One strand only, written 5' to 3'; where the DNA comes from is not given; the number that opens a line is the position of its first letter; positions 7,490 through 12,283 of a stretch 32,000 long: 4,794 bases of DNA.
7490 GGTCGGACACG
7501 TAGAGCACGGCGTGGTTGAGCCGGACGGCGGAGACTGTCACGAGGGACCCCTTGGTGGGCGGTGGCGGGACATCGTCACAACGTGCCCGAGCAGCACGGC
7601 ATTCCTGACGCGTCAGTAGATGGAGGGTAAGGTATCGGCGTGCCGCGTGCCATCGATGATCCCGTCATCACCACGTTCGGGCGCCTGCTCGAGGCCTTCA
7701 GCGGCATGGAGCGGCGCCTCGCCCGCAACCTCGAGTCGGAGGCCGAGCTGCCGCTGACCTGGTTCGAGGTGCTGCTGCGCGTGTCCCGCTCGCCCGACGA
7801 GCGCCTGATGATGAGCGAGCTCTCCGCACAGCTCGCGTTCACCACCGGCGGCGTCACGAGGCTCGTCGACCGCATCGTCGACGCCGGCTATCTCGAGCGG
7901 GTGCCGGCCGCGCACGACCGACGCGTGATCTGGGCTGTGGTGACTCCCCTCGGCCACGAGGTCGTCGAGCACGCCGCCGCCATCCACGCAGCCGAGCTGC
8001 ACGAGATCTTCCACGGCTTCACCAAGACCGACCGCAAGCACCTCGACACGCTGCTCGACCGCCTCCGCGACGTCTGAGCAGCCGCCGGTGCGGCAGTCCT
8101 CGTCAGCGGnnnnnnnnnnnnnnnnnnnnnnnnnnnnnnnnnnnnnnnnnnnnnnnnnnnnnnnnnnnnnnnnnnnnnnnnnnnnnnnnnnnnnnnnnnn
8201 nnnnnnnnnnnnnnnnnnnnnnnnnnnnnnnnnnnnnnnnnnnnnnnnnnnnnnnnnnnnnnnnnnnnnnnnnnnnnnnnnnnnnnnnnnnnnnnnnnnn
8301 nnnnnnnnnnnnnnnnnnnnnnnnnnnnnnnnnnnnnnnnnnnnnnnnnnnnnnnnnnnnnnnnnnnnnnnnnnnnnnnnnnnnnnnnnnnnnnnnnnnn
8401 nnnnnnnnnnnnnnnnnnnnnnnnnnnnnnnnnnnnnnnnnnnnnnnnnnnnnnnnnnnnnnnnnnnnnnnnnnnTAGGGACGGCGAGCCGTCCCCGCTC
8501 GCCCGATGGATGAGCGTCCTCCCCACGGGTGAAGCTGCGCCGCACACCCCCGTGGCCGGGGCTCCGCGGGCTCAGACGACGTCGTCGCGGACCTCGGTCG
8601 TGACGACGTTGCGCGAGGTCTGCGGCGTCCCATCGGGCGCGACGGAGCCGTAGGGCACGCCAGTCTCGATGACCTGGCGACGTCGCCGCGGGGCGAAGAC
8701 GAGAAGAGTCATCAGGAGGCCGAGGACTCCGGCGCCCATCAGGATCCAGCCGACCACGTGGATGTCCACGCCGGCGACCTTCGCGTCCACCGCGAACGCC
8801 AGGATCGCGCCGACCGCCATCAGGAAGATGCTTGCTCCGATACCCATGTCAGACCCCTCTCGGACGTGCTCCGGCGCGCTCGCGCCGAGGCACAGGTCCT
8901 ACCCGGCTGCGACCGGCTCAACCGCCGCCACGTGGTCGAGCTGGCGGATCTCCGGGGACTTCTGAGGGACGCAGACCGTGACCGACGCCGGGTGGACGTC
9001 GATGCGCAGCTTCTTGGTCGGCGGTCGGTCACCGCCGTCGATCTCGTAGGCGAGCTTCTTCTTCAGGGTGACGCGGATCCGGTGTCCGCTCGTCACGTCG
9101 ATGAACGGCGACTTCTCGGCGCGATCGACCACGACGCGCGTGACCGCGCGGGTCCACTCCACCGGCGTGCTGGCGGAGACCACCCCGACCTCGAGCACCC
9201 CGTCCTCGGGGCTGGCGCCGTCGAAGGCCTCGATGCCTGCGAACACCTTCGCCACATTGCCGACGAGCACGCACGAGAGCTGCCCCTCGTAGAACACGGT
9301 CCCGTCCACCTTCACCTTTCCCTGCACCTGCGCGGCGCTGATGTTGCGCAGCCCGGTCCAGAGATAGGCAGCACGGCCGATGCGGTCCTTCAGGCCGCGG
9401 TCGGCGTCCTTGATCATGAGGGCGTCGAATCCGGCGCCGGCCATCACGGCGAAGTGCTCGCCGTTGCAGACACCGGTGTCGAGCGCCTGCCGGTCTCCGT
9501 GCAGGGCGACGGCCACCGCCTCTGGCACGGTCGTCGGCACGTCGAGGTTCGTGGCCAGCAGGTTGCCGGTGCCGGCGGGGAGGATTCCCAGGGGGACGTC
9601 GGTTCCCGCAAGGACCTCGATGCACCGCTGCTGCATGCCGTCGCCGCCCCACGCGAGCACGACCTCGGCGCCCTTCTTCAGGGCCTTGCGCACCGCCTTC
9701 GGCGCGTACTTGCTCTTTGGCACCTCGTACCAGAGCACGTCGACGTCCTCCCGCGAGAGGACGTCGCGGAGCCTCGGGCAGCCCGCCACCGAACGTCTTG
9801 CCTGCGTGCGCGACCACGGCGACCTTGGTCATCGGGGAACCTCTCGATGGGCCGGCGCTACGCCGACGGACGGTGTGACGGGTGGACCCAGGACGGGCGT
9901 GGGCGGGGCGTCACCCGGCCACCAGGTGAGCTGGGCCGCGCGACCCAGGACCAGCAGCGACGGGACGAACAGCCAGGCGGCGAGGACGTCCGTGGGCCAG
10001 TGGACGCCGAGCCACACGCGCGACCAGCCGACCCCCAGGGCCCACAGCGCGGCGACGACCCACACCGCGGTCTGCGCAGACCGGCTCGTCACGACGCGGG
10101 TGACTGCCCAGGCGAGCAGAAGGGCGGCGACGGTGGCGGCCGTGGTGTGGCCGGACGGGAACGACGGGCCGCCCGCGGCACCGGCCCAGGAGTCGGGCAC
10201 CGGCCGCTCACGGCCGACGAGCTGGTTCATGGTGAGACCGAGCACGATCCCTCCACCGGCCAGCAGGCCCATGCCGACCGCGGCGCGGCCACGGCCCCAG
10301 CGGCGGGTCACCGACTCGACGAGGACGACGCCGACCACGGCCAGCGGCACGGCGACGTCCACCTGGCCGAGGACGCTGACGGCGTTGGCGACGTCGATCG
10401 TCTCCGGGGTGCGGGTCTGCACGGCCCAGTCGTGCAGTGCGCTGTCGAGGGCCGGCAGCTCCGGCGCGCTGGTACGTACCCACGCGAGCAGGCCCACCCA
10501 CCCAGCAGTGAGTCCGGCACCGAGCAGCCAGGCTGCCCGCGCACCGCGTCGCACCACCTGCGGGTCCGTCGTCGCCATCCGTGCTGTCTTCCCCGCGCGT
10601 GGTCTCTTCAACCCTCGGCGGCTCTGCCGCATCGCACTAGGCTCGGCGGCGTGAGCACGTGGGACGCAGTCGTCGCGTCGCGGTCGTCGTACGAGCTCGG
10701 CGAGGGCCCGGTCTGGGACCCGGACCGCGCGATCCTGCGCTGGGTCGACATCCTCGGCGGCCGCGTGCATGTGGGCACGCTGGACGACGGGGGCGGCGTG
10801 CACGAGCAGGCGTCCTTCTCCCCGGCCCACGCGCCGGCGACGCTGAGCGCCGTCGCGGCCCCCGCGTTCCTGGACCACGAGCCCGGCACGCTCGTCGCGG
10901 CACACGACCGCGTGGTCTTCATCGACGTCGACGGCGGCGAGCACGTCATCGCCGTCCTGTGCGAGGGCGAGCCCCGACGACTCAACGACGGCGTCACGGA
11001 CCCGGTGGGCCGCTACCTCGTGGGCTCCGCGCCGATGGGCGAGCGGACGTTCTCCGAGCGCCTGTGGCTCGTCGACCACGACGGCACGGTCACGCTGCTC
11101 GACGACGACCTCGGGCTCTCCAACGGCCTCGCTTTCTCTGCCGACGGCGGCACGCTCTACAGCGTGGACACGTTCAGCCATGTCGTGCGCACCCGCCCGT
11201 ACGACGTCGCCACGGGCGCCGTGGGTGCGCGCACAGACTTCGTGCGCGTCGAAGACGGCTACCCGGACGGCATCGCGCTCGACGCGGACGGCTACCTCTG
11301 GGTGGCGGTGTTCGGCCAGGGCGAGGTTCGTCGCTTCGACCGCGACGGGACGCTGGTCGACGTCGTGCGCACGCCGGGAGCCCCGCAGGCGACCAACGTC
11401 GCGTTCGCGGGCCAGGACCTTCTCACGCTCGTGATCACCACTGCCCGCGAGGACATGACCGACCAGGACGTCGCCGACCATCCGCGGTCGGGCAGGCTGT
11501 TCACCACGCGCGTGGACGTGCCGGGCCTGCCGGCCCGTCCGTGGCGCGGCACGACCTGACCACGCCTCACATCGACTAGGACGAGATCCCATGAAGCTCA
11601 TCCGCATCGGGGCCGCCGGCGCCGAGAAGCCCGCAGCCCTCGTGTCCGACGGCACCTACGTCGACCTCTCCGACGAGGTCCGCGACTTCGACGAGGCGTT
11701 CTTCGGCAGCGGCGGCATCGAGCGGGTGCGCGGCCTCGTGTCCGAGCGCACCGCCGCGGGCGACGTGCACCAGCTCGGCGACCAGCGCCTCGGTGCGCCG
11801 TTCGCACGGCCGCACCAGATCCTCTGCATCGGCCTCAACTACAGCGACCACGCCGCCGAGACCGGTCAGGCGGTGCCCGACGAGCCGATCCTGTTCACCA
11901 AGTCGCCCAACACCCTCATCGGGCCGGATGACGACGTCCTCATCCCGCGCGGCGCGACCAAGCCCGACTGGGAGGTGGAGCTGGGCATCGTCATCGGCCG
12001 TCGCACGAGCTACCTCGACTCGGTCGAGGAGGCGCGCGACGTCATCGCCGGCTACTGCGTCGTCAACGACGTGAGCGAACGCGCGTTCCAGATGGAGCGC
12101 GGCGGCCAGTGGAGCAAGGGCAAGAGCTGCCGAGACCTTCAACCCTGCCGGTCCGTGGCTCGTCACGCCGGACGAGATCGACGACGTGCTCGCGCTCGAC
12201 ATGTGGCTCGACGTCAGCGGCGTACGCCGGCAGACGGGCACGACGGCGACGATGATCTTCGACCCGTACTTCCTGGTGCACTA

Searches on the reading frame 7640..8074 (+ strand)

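Call 38: search_protein_families(library=pfam, max_evalue=0.001, proteins=[window:7640-8074:+])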
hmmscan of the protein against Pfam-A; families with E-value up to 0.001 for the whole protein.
window:7640-8074:+ (145 aa): 2 families
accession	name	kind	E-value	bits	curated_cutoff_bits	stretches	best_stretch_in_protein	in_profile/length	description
PF12802.13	MarR_2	-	4.1e-12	46.5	27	1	37-95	3-60/61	MarR family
PF01047.28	MarR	-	2.1e-05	24.7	24.6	1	39-96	3-58/59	MarR family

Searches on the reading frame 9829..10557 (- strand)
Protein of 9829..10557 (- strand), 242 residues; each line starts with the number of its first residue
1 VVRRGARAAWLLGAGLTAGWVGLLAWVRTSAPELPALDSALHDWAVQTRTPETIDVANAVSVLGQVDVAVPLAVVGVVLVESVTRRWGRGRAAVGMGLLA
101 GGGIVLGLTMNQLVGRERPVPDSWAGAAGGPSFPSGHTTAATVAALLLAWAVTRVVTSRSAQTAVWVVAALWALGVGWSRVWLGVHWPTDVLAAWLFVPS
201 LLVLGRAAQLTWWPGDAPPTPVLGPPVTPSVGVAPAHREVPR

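Call 38: search_protein_families(library=pfam, max_evalue=0.001, proteins=[window:9829-10557:-])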
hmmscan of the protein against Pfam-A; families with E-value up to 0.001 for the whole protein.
window:9829-10557:- (242 aa): 1 family
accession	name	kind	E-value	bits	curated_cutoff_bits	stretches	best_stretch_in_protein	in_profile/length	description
PF01569.27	PAP2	-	6.7e-18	65.1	27.2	1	125-197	43-113/130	PAP2 superfamily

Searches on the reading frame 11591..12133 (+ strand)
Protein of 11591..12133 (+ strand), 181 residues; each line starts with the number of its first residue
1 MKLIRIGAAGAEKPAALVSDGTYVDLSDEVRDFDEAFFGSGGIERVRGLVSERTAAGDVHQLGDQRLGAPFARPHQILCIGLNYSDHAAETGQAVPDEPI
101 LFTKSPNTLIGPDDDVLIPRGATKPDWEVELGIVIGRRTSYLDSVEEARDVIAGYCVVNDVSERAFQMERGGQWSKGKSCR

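Call 66: search_protein_families(library=pfam, max_evalue=0.001, proteins=[window:11591-12133:+])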
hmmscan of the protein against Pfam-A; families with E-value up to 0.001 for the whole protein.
window:11591-12133:+ (181 aa): 1 family
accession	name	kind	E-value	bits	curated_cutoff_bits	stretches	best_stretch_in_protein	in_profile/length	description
PF01557.24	FAA_hydrolase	-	5e-33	115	23.9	1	77-180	2-113/214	Fumarylacetoacetate (FAA) hydrolase C-terminal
